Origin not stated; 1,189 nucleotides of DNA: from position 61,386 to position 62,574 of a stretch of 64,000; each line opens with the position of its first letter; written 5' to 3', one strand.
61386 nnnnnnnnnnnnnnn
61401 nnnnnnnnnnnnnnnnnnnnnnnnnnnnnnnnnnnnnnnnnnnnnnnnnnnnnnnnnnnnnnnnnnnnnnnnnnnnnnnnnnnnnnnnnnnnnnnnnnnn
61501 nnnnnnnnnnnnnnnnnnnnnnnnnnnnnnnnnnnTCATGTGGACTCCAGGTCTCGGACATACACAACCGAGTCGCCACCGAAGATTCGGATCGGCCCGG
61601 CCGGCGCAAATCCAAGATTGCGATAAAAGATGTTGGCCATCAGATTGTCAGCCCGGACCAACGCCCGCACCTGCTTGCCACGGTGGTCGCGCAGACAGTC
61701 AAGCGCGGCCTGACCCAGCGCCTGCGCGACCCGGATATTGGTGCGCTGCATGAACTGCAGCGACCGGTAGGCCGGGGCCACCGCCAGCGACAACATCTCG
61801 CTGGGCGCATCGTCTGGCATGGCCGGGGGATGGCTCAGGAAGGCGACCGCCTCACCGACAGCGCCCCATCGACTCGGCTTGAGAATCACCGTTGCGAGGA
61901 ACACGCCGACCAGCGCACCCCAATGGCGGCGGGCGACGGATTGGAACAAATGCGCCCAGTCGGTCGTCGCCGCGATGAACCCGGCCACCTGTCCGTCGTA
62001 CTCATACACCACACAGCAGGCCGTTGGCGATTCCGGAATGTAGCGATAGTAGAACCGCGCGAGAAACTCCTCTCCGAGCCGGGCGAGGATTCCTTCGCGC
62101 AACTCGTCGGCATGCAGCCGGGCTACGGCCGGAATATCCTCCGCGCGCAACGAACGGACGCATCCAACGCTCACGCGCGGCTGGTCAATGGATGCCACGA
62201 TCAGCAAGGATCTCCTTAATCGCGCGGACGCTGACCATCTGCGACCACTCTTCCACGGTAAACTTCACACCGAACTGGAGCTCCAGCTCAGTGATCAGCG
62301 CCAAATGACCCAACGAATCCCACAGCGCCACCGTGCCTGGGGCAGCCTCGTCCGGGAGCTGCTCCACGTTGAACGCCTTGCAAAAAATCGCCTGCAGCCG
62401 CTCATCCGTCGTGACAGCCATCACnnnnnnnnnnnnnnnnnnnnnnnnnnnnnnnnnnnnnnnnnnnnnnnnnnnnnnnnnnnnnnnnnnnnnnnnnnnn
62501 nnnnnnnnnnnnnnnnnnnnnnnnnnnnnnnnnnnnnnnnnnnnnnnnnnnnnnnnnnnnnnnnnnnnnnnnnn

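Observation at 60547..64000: FkbH-like + ACP + GNAT + CE4 module at the cluster's upstream end suggests ACP-dependent acyl (glyceroyl-type) decoration of a sugar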

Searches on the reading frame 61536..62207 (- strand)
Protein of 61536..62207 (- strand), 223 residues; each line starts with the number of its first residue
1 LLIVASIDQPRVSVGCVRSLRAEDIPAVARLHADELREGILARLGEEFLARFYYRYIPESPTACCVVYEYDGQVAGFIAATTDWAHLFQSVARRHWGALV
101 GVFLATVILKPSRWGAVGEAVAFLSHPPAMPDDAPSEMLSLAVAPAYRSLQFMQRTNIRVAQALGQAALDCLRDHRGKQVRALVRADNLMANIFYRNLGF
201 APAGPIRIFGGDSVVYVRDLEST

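Call 3: search_protein_families(library=pfam, proteins=[window:61536-62207:-], max_evalue=0.01)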
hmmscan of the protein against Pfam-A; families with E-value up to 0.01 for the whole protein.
window:61536-62207:- (223 aa): 3 families
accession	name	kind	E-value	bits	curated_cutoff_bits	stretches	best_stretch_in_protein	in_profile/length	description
PF00583.31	Acetyltransf_1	-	1.5e-07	32.1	20.7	1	46-200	14-116/116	Acetyltransferase (GNAT) family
PF13508.13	Acetyltransf_7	-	2.2e-05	25.2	27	0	137-201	31-83/84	Acetyltransferase (GNAT) domain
PF13673.13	Acetyltransf_10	-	0.00025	21.5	23.6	0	160-211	68-118/128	Acetyltransferase (GNAT) domain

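Call 4: search_protein_families(library=ncbifam, proteins=[window:61536-62207:-], max_evalue=0.01)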
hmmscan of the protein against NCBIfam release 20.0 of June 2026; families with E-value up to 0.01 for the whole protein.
window:61536-62207:- (223 aa): 1 family
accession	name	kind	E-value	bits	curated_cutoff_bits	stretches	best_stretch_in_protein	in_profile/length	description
TIGR01575.1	rimI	equivalog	0.0016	18.6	86.4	0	137-204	57-116/132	ribosomal protein S18-alanine N-acetyltransferase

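Call 59: search_solved_structures(query=window:61536-62207:-, max_evalue=1)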
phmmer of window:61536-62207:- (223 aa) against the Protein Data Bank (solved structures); distinct sequences matched with E-value up to 1: 2.
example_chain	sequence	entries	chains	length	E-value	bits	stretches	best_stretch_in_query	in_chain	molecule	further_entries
4pv6_C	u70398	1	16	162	0.24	14.2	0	158-209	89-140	N-terminal acetyltransferase complex subunit [ARD1]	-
7l1k_A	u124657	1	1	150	0.56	13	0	160-201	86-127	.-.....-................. 30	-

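Call 96: find_homologous_proteins(query=window:61536-62207:-, max_evalue=0.001)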
Query window:61536-62207:- (223 aa): 4 proteins with E <= 0.001 among 3107 candidates.
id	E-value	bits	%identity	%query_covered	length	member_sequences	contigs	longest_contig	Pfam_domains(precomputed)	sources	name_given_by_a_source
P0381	2.8e-144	496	100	100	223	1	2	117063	PF13508.14,PF00583.32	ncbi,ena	-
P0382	1.9e-70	255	54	96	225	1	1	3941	PF13508.14,PF00583.32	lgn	-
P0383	1.2e-62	229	53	94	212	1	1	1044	PF00583.32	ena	-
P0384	1.3e-60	223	54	92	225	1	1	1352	PF00583.32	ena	-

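Call 97: find_encoding_contigs(protein=P0382, flank=5000, max_places=2)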
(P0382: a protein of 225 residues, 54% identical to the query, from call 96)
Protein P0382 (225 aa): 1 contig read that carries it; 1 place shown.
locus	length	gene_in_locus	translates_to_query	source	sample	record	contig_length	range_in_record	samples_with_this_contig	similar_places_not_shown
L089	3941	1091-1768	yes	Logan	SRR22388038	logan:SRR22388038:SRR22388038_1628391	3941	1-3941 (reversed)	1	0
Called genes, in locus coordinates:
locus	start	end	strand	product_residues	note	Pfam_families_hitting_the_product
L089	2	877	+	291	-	?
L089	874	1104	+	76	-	-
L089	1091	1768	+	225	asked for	PF00583:Acetyltransf_1 (weak), PF13508:Acetyltransf_7 (faint)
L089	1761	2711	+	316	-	PF01522:Polysacc_deac_1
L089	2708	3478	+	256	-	PF13489:Methyltransf_23 (weak), PF07021:MetW (faint), PF13649:Methyltransf_25, PF13847:Methyltransf_31, PF08241:Methyltransf_11, PF08242:Methyltransf_12 (weak)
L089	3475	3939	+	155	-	?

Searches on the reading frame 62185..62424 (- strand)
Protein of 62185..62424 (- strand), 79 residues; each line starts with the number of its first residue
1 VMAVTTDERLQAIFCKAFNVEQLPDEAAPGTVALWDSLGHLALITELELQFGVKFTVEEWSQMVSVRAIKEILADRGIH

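Call 3: search_protein_families(library=pfam, proteins=[window:62185-62424:-], max_evalue=0.01)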
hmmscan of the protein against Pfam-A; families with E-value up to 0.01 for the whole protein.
window:62185-62424:- (79 aa): 0 families

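Call 4: search_protein_families(library=ncbifam, proteins=[window:62185-62424:-], max_evalue=0.01)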
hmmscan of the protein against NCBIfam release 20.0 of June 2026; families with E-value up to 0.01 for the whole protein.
window:62185-62424:- (79 aa): 1 family
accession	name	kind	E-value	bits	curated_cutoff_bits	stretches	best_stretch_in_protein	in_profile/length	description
NF005079.0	PRK06508.1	equivalog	0.0071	16.7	83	1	36-65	36-65/93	acyl carrier protein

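Call 64: search_solved_structures(query=A4, max_evalue=0.1)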
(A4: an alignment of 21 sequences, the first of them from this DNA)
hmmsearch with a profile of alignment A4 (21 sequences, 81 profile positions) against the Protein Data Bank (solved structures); distinct sequences matched with E-value up to 0.1: 122 (the best 60 are shown).
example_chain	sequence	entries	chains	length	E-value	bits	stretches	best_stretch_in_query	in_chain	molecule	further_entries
2lml_A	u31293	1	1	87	1.4e-18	69.8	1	8-80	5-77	Putative acyl carrier protein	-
2ehs_A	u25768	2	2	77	1.6e-13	53.6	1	6-78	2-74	Acyl carrier protein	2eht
1l0i_A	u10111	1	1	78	3.9e-13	52.4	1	4-78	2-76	Acyl carrier protein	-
4ihf_G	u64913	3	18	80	1.2e-12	50.8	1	2-78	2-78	Acyl carrier protein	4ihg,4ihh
6n3p_G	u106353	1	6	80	1.4e-12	50.6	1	3-78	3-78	Acyl carrier protein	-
5vcb_f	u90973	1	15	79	1.6e-12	50.4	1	4-78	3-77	Acyl carrier protein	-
2k92_A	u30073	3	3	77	1.7e-12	50.3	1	5-78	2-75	Acyl carrier protein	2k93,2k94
2l0q_A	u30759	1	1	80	2.2e-12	50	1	5-78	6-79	Acyl carrier protein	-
1l0h_A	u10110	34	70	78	2.2e-12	50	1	4-78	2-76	ACYL CARRIER PROTEIN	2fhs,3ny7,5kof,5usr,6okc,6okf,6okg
3ejb_A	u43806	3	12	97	2.3e-12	49.9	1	2-78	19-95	Acyl carrier protein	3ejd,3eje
6u0j_B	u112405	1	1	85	2.3e-12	49.9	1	4-79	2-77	Acyl carrier protein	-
9ka7_C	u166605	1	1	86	2.4e-12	49.9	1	4-79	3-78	Acyl carrier protein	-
1acp_A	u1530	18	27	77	3.2e-12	49.5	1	5-78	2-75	ACYL-CARRIER PROTEIN | Acyl carrier protein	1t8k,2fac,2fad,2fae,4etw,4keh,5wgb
9ka6_C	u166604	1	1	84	3.5e-12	49.3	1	5-79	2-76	Acyl carrier protein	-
8tvt_C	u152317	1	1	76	4.2e-12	49.1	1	5-78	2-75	Acyl carrier protein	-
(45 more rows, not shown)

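Call 65: search_protein_families(library=pfam, alignment_id=A4, max_evalue=0.01)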
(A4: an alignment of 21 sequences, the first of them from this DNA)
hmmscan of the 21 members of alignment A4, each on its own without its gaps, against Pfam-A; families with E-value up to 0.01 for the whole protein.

A. member 1, seq(79 aa): 0 families

B. families by the number of members that match (of 21 scanned): 3 families
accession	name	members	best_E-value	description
PF00550.31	PP-binding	20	4.7e-10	Phosphopantetheine attachment site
PF14573.12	PP-binding_2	2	0.0037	Acyl-carrier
PF23297.2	ACP_SdgA_C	1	0.00024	Highly reducing polyketide synthase sdgA, C-terminal ACP domain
